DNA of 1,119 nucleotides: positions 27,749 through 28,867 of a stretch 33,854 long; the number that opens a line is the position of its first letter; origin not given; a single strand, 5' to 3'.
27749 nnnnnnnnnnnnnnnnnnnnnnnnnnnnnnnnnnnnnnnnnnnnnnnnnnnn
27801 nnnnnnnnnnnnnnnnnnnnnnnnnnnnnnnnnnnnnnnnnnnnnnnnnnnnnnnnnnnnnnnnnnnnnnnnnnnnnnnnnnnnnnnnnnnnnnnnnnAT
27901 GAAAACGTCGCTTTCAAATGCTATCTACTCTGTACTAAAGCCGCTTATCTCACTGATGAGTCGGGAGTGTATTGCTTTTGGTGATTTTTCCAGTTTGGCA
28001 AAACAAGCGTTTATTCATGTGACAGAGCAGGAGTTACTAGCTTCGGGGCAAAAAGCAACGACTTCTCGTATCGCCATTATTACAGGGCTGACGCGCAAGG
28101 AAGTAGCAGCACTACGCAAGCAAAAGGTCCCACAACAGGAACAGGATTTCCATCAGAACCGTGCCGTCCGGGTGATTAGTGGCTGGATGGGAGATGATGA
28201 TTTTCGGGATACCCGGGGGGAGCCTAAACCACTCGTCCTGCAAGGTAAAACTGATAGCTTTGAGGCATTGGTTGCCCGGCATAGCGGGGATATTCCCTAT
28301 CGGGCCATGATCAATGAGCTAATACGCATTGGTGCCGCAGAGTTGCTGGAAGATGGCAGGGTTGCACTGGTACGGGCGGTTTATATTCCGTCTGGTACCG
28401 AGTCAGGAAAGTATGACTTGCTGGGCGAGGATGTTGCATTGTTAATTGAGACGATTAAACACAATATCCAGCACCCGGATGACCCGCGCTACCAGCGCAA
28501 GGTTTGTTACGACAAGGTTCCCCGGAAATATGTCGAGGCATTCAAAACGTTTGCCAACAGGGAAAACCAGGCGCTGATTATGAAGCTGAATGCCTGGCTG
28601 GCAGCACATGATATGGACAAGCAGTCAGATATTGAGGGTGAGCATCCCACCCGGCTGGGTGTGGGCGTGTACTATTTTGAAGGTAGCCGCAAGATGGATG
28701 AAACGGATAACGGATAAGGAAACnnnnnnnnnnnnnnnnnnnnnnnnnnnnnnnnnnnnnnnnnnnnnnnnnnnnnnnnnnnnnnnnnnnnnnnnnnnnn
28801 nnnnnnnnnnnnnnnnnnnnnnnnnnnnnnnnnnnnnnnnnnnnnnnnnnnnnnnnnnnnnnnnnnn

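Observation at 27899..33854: Same-strand cluster of uncharacterised envelope genes with an ECF sigma factor, convergent with a multicopper oxidase: candidate undescribed system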

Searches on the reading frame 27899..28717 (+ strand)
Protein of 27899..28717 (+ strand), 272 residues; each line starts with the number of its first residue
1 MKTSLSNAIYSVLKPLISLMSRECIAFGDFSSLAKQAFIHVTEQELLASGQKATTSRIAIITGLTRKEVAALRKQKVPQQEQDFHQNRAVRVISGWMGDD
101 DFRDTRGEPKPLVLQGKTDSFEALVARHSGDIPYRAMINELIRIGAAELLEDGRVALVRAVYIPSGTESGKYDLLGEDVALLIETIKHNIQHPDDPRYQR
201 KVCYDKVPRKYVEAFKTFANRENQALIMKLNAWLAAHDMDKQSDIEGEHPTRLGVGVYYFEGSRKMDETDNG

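Call 3: search_protein_families(library=pfam, proteins=[window:27899-28717:+], max_evalue=1)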
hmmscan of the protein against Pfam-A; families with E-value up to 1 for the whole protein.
window:27899-28717:+ (272 aa): 1 family
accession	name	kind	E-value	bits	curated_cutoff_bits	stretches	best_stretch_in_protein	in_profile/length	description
PF20112.4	DUF6502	-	1.3e-67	227.9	27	1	4-263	3-264/268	Family of unknown function (DUF6502)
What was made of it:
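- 27899..28717 (+): DUF6502 protein, 272 aa. Predicted cytoplasmic HTH DNA-binding regulator with HetR-like architecture. Pfam PF20112, E 1e-67 (call 3).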

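Call 4: search_protein_families(library=ncbifam, proteins=[window:27899-28717:+], max_evalue=1)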
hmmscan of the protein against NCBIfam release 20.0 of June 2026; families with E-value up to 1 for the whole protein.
window:27899-28717:+ (272 aa): 0 families

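Call 7: find_homologous_proteins(query=window:27899-28717:+)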
Query window:27899-28717:+ (272 aa): 297 proteins with E <= 0.001 among 2134 candidates; the best 120 are listed.
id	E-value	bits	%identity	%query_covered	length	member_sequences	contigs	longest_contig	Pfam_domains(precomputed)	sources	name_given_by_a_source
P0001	6.7e-177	604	100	100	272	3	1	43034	PF20112.5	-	-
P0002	2.9e-128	445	75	96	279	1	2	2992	PF20112.5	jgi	jgi:hypothetical protein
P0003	7.1e-125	434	71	99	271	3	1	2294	PF20112.5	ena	-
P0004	1.1e-121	423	73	96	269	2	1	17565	PF20112.5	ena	-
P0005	8.0e-99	348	59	100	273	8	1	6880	PF20112.5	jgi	-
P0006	1.3e-96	341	58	100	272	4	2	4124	PF20112.5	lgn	-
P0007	3.3e-96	340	58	100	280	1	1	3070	PF20112.5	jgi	-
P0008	4.6e-96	339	57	100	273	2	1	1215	PF20112.5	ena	-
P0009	5.3e-96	339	58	99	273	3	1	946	PF20112.5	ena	-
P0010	6.0e-96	339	57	100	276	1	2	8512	PF20112.5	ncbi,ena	-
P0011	6.4e-96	339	58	100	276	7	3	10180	PF20112.5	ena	-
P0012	8.8e-95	335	57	97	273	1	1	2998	PF20112.5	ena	-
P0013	9.0e-95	335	58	100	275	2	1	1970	PF20112.5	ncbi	-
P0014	3.5e-94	333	58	99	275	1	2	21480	PF20112.5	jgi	-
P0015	4.2e-94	333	60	96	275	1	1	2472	PF20112.5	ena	-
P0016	1.6e-93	331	58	99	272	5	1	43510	PF20112.5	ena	-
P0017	2.6e-93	330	57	99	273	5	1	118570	PF20112.5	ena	-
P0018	2.9e-93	330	59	96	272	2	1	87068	PF20112.5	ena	-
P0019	3.0e-93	330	59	96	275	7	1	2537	PF20112.5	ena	-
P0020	2.4e-91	324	57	97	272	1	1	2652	PF20112.5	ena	-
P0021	4.1e-91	323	58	100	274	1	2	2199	PF20112.5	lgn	-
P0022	1.1e-90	321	58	96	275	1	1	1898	PF20112.5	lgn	-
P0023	1.2e-90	321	56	92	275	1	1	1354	PF20112.5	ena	-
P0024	1.3e-90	321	58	96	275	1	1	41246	PF20112.5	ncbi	-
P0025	1.7e-90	321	57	99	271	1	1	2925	PF20112.5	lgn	-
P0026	1.7e-90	321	56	100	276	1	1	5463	PF20112.5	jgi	-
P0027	2.1e-90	321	57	92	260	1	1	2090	PF20112.5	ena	-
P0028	3.3e-89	317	56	96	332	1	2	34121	PF20112.5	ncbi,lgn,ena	-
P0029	3.4e-89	317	57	96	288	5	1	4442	PF20112.5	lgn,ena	-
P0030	7.4e-89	316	55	96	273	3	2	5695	PF20112.5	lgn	-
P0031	2.1e-88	314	56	96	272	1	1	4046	PF20112.5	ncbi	-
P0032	3.2e-88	313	59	96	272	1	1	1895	PF20112.5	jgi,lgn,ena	-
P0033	7.7e-88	312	58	97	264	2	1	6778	PF20112.5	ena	-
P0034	1.4e-87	311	55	97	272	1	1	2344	PF20112.5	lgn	-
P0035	2.2e-87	311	56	97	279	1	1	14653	PF20112.5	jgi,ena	-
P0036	4.4e-87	310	56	100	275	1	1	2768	PF20112.5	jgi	-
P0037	5.9e-87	309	60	89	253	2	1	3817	PF20112.5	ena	-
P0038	1.1e-86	308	57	93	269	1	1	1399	PF20112.5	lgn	-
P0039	2.6e-86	307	55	96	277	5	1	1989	PF20112.5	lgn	-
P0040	5.0e-86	306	56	97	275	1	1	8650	PF20112.5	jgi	jgi:hypothetical protein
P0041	1.1e-85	305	58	89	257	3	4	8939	PF20112.5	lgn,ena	-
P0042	3.4e-85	304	53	100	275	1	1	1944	PF20112.5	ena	-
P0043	6.8e-85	303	57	96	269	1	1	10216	PF20112.5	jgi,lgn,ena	-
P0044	1.4e-84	301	54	97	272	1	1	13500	PF20112.5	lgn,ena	-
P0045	1.7e-84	301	56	94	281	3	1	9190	PF20112.5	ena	-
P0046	1.9e-84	301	54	94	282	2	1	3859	PF20112.5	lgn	-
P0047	1.2e-83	298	55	97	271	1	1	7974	PF20112.5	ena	-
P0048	2.0e-83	298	53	98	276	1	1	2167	PF20112.5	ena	-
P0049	3.2e-83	297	55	96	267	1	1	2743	PF20112.5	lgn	-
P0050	3.5e-83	297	51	100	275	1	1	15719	PF20112.5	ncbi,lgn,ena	-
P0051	4.5e-83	297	54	99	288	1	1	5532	PF20112.5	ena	-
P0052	1.5e-82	295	52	100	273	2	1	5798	PF20112.5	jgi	jgi:hypothetical protein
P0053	1.6e-82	295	54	97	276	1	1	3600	PF20112.5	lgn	-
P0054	6.5e-82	293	53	97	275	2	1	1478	PF20112.5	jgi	jgi:hypothetical protein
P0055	2.0e-81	291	54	96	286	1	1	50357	PF20112.5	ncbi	-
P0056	2.1e-81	291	52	96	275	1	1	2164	PF20112.5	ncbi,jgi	-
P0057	2.5e-81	291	56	89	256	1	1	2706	PF20112.5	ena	-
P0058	4.9e-81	290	56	90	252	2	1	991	PF20112.5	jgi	-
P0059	1.4e-80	288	50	98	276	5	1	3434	PF20112.5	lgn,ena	-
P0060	1.7e-80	288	53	97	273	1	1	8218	PF20112.5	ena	-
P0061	3.7e-79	284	52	96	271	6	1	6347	PF20112.5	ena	-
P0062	3.9e-78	280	53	90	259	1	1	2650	PF20112.5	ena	-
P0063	7.4e-78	279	54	90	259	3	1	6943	PF20112.5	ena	-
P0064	2.6e-76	274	51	96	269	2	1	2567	PF20112.5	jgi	jgi:hypothetical protein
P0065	4.4e-76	274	54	89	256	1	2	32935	PF20112.5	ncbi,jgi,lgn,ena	-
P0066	5.2e-75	270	54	89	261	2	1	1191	PF20112.5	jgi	-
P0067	3.2e-74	268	49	96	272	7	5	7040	PF20112.5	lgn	-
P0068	3.6e-73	264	51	91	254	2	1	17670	PF20112.5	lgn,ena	-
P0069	1.4e-72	262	48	96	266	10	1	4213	PF20112.5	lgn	-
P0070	4.9e-72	260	48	97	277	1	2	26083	PF20112.5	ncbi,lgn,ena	ncbi:MAG: DUF6502 family protein [Thiotrichales bacterium]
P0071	9.1e-72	260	48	96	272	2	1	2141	PF20112.5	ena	-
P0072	1.3e-71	259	46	98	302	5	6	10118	PF20112.5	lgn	-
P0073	1.0e-70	256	48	96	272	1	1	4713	PF20112.5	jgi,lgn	-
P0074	2.1e-70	255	48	96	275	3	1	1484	PF20112.5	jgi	jgi:hypothetical protein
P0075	5.2e-70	254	48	94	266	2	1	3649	PF20112.5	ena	-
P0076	9.4e-70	253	47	96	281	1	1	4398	PF20112.5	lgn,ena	-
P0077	1.6e-68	249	47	96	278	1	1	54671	PF20112.5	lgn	-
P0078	2.5e-68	248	47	99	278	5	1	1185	PF20112.5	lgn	-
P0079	7.4e-68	247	46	96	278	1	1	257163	PF20112.5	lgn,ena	-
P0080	9.7e-68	246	48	96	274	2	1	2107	PF20112.5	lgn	-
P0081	2.2e-67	245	46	96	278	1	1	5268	PF20112.5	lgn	-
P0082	4.5e-67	244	46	96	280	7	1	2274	PF20112.5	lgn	-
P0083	1.0e-66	243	45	96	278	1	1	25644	PF20112.5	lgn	-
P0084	1.2e-66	243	44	99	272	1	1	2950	PF20112.5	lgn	-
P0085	1.4e-66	242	45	96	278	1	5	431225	PF20112.5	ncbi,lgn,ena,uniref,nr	ncbi:DUF6502 family protein [uncultured Thiothrix sp.]|uniref:DUF6502 family protein n=1 Tax=uncultu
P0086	1.5e-66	242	45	96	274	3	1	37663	PF20112.5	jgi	jgi:hypothetical protein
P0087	4.2e-66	241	46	97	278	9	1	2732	PF20112.5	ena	-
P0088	4.8e-66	241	48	88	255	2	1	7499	PF20112.5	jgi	-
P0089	1.0e-65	240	47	96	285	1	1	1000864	PF20112.5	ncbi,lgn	ncbi:MAG: DUF6502 family protein [Thiolinea sp.]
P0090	2.2e-65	239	44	96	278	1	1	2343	PF20112.5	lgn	-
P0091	5.3e-65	237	45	96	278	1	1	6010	PF20112.5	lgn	-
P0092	7.3e-65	237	44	96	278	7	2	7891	PF20112.5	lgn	-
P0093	2.5e-64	235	43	96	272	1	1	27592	PF20112.5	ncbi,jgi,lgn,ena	-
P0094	2.8e-64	235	45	96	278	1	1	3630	PF20112.5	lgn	-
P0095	2.9e-64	235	44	96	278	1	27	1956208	PF20112.5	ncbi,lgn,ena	ncbi:MAG: DUF6502 family protein [Thiolinea sp.]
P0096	2.9e-64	235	45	96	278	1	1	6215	PF20112.5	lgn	-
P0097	2.9e-64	235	45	96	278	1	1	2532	PF20112.5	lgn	-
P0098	5.4e-64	234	45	96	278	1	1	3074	PF20112.5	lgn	-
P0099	6.7e-64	234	44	96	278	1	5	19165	PF20112.5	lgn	-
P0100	7.0e-64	234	44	97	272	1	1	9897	PF20112.5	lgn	-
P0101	9.3e-64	233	44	96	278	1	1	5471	PF20112.5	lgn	-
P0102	1.0e-63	233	44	96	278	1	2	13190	PF20112.5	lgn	-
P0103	1.0e-63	233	44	96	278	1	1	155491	PF20112.5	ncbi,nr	ncbi:MAG: hypothetical protein E6Q83_15195 [Thiothrix sp.]|nr:MAG: hypothetical protein E6Q83_15195 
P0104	1.0e-63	233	44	96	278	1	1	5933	PF20112.5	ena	-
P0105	3.3e-63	231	44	96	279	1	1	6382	PF20112.5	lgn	-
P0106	4.9e-63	231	44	96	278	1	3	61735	PF20112.5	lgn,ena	-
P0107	5.1e-63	231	43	97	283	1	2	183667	PF20112.5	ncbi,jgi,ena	-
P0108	9.8e-63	230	44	94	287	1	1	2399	PF20112.5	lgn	-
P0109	1.4e-62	229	44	96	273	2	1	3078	PF20112.5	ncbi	-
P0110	1.6e-62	229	45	96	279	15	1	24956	PF20112.5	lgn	-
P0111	6.0e-62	227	43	95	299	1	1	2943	PF20112.5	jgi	jgi:hypothetical protein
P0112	7.1e-62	227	60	63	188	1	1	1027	PF20112.5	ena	-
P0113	8.6e-62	227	45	96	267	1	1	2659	PF20112.5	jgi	jgi:hypothetical protein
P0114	2.2e-61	225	46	88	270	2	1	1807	PF20112.5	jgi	jgi:hypothetical protein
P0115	3.3e-61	225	45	96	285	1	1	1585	PF20112.5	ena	-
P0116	4.1e-61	225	41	99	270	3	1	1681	PF20112.5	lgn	-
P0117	7.9e-61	224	45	88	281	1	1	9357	PF20112.5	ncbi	-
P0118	3.0e-60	222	44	97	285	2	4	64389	PF20112.5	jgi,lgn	jgi:hypothetical protein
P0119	4.5e-60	221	43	97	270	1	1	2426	PF20112.5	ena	-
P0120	4.9e-60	221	43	96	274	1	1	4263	PF20112.5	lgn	-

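Call 9: find_related_loci(query=A1, collection=genome_contigs, flank=10000)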
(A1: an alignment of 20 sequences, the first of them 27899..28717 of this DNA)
Query A1 (272 aa) in genome_contigs; peptide patterns used: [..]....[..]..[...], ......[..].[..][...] (x = any residue, [..] = any of these).
489 stretches matched a pattern; 334 encode a relative of the query (tblastn E <= 1e-3); the best 80 are kept; 80 distinct loci.
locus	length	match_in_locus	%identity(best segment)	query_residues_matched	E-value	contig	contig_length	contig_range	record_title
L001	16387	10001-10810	97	1-270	0e+0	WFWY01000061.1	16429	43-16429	MAG: Thiotrichaceae bacterium isolate S141_29 k151_233078, whole genome shotgun sequence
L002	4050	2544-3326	73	1-261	3e-134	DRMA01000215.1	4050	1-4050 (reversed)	MAG TPA_asm: Thiothrix sp. isolate HyVt-477 HyVt-477_k145_669790, whole genome shotgun sequence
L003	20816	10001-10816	59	1-271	2e-104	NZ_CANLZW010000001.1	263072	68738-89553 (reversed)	Uncultured Cocleimonas sp. isolate 4-1410.fasta NODE_1, whole genome shotgun sequence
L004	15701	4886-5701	58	1-271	1e-103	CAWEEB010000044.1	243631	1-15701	MAG: uncultured Gammaproteobacteria bacterium isolate MFD03551.bin.2.100 genome assembly, contig: contig_30930, whole ge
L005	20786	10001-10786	60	1-261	2e-103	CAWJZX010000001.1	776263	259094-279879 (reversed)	MAG: uncultured Gammaproteobacteria bacterium isolate MFD03551.bin.1.37 genome assembly, contig: contig_13470, whole gen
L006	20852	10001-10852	56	1-261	6e-99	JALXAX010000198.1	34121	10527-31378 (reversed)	MAG: Thiotrichaceae bacterium isolate T2_metabat2_scaf2bin.050 T2_NODE_864_length_34121_cov_3.831529, whole genome shotg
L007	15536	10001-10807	55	1-268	2e-95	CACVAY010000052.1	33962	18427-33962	MAG: uncultured Thiotrichaceae bacterium isolate HLG_WM_MAG_07 genome assembly, contig: NODE_215_length_33962_cov_56.969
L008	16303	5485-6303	54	1-271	9e-94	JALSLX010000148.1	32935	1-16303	MAG: Thiotrichaceae bacterium isolate 355-202_metabat2_scaf2bin.060 355-202_scaffold_769_c1, whole genome shotgun sequen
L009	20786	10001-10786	55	1-261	1e-89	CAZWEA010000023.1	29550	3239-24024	MAG TPA_asm: uncultured Cocleimonas sp. isolate SRP128015_co1_179 genome assembly, contig: NODE_1783_length_29550_cov_10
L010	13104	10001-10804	51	1-267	3e-84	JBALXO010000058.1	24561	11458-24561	MAG: Cocleimonas sp. isolate 9NakV-07 NODE_727_length_24561_cov_11.699869, whole genome shotgun sequence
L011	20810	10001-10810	48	1-271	3e-78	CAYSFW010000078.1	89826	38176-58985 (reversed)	MAG TPA_asm: uncultured Thiotrichales bacterium isolate binchicken_co23_231 genome assembly, contig: k141_1619068, whole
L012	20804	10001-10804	46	1-267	2e-78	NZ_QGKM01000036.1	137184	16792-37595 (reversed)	Leucothrix pacifica strain JCM 18388 JCM18388_1__paired__trimmed__paired__contig_36, whole genome shotgun sequence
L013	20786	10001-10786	47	1-261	3e-76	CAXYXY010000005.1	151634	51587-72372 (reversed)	MAG: uncultured Thiothrix sp. isolate ERR13598997_binner123_Refined_34 genome assembly, contig: ERZ24875810.15, whole ge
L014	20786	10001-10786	47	1-261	7e-76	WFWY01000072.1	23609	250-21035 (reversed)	MAG: Thiotrichaceae bacterium isolate S141_29 k151_244492, whole genome shotgun sequence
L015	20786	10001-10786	47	1-261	6e-76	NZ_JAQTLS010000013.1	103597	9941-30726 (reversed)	MAG: Thiothrix sp. isolate STA_22 NODE_392_length_103597_cov_26.819204_Sandtown_A, whole genome shotgun sequence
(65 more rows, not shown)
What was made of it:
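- The family is concentrated in sulfur-cycling taxa (call 9). The window's genome has a second, paralogous pair elsewhere (L014, call 9).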

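Call 19: search_solved_structures(query=A1, max_evalue=1)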
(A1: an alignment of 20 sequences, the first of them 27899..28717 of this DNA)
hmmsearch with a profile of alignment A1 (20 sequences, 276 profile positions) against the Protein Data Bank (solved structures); distinct sequences matched with E-value up to 1: 4.
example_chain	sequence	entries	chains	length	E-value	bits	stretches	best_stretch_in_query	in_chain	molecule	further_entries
5cwb_A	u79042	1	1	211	0.0016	21.1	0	4-50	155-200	Designed helical repeat protein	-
8cwy_A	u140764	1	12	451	0.042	16.4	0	4-49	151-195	T32-15-1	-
8cws_A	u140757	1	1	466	0.049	16.2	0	3-49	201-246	F4132-2 Chain A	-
7mwr_B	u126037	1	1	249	0.81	12.2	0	5-48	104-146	LHD101B4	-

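Call 28: predict_structure(alignment_id=A1)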
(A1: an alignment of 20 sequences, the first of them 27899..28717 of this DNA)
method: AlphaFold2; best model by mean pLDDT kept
length: 272 residues; sequences in the alignment: 20
mean_pLDDT: 77.4   pTM: 0.54
mean pLDDT of the five models: 77.4, 74.8, 71.8, 69.8, 66.4
residues with pLDDT >= 90: 90; 70-90: 107; 50-70: 53; < 50: 22
segments of 3 or more residues with pLDDT < 50: 79-82, 258-272
pLDDT, mean of each block of 10 residues (from residue 1): 79 77 79 89 95 95 94 70 68 92 94 94 93 92 91 92 68 58 66 70 62 75 77 78 65 48 37 35
secondary structure, 60 per line:
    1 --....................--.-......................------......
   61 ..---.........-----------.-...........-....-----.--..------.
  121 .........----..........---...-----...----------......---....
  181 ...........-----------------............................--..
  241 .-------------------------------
elements in order: H3-22 H27-48 H55-62 H66-74 H88-98 H121-129 H134-143 E147-149 E155-157 H168-173 H177-191 H209-236
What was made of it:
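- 27899..28717 (+): AF2 pLDDT 77; residues 31-70 and 91-160 average above 90 (call 28).
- On HetR family: Model pLDDT is 77 (call 28).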

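Call 33: fold_search(model_id=the predicted structure, library=pdb)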
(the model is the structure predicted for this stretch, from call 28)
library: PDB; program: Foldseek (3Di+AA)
matches with E <= 10: 330; with E <= 0.001: 1
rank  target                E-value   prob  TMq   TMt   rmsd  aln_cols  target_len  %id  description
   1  4j00_A                8.3e-04  1.00  0.33  0.31  16.8       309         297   15  Crystal Structure of Fischerella Transcription Factor HetR complexed with 24mer DNA target (released 2013-03-27)
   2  4yrv_A                2.4e-03  0.99  0.35  0.33  16.3       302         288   15  Crystal structure of Anabaena transcription factor HetR complexed with 21-bp DNA from hetP promoter (released 2015-12-02)
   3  4yrv_B                2.6e-03  0.99  0.34  0.33  15.9       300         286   16  Crystal structure of Anabaena transcription factor HetR complexed with 21-bp DNA from hetP promoter (released 2015-12-02)
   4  4hri_A                1.3e-02  0.96  0.35  0.35  16.0       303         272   14  Crystal structure of HetR in complex with a 21-bp palindromic DNA at the upstream of the hetP promoter from Anabaena (released 2013-04-17)
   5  4hri_B                2.6e-02  0.85  0.31  0.30  16.5       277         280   13  Crystal structure of HetR in complex with a 21-bp palindromic DNA at the upstream of the hetP promoter from Anabaena (released 2013-04-17)
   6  3qoe_B                8.1e-02  0.41  0.26  0.25  16.7       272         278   14  Crystal Structure of Heterocyst Differentiation Protein, HetR from Fischerella mv11 (released 2011-04-20)
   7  7dqb_A                3.5e-01  0.60  0.18  0.20   9.0       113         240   14  Crystal structure of an IclR homolog complexed with 4-hydroxybenzoate from Microbacterium hydrocarbonoxydans in P21212 (released 2021-05-05)
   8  6qnz_B                4.0e-01  0.57  0.17  0.09   7.1       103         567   14  Crystal structure of the site-specific DNA nickase N.BspD6I E418A Mutant (released 2020-03-04)
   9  8bie_A                5.0e-01  0.25  0.16  0.14   9.8       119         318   14  O-Methyltransferase Plu4894 in complex with SAH (released 2023-03-08)
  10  8tjk_A                5.9e-01  0.18  0.16  0.14  12.4       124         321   18  SAM-dependent methyltransferase RedM bound to SAH (released 2023-12-13)
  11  8bii_A                6.6e-01  0.15  0.16  0.15  19.0       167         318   14  O-Methyltransferase Plu4895 (mutant H229N) in complex with SAH (released 2023-03-08)
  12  3i53_B                7.0e-01  0.18  0.16  0.14   8.7       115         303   12  Crystal structure of an O-methyltransferase (NcsB1) from neocarzinostatin biosynthesis in complex with S-adenosyl-L-ho (released 2009-09-01)
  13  8tji_B                7.4e-01  0.23  0.16  0.14  11.3       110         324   20  SAM-dependent methyltransferase RedM, apo (released 2023-12-13)
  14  8tjj_C                7.4e-01  0.20  0.16  0.14  12.9       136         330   18  SAM-dependent methyltransferase RedM bound to SAM (released 2023-12-13)
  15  5f8e_A                7.8e-01  0.16  0.16  0.13  13.2       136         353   12  Rv2258c-SAH (released 2016-06-29)
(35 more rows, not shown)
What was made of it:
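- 27899..28717 (+): Foldseek top hits are HetR-DNA complexes, E 8e-4, prob 1.0, TM 0.33 (call 33).
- On HetR family: Foldseek E 8e-4, prob 1.0, about 300 aligned columns, but TM 0.33 and rmsd 16 Å (call 33).
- Closest known: HetR, the cyanobacterial heterocyst transcription factor. Same: The top Foldseek hits align over the whole length of the DUF6502 model (call 33).
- The AF2 model matches HetR-DNA complexes over the full length (calls 28, 33).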
